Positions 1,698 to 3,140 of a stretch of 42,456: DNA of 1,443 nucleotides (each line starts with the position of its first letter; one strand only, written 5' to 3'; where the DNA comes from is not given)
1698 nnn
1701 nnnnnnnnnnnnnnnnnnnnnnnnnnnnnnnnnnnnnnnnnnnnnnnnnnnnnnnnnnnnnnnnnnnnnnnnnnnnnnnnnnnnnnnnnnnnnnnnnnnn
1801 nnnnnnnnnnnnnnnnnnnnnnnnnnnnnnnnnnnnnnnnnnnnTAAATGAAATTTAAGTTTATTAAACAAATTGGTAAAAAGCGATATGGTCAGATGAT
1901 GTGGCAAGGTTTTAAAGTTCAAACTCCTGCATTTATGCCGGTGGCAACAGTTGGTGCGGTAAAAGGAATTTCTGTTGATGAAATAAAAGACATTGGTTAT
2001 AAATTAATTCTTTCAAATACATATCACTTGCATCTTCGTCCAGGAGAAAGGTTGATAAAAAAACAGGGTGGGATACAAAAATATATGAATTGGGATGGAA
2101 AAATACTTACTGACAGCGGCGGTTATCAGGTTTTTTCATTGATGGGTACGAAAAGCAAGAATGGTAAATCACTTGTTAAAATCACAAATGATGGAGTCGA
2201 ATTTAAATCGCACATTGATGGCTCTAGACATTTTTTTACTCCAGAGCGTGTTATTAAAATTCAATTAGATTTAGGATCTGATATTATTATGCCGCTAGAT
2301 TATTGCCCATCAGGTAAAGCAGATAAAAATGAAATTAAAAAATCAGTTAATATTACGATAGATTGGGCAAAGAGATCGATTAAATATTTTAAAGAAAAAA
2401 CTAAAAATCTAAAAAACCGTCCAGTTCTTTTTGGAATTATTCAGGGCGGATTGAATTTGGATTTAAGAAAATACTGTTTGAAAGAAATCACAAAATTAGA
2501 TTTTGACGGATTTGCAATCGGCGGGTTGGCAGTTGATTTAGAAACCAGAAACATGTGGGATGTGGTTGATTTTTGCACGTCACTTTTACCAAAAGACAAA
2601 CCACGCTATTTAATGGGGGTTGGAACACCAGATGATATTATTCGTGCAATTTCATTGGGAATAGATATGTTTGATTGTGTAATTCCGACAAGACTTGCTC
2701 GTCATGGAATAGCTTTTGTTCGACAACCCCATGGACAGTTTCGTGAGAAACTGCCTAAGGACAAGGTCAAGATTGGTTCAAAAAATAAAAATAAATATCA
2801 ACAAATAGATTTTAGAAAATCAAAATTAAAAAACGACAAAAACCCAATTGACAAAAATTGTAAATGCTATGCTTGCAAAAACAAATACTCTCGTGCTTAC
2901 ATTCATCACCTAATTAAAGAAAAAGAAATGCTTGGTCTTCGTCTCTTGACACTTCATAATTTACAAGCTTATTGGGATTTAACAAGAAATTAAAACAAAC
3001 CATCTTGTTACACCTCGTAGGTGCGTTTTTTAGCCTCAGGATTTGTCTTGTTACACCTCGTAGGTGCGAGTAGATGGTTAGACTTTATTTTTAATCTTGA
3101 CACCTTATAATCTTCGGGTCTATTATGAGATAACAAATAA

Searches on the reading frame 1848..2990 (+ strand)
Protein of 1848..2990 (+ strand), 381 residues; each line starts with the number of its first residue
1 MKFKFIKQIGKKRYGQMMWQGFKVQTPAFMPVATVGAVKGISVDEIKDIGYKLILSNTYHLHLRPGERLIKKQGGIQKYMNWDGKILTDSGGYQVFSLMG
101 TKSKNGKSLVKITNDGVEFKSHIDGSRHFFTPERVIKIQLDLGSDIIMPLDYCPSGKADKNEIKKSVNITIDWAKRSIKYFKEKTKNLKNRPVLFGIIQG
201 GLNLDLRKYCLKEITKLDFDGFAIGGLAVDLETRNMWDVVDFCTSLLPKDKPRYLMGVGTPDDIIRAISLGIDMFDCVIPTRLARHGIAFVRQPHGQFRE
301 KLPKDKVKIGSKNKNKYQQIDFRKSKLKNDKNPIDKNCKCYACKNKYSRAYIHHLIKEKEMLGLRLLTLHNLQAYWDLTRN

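Call 76: search_protein_families(library=pfam, proteins=[window:1848-2990:+], max_evalue=0.01)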
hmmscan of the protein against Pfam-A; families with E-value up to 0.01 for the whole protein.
window:1848-2990:+ (381 aa): 1 family
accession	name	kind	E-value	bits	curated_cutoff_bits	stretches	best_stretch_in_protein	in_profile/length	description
PF01702.25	TGT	-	2.3e-137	458.3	26.3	1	12-380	3-333/357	Queuine tRNA-ribosyltransferase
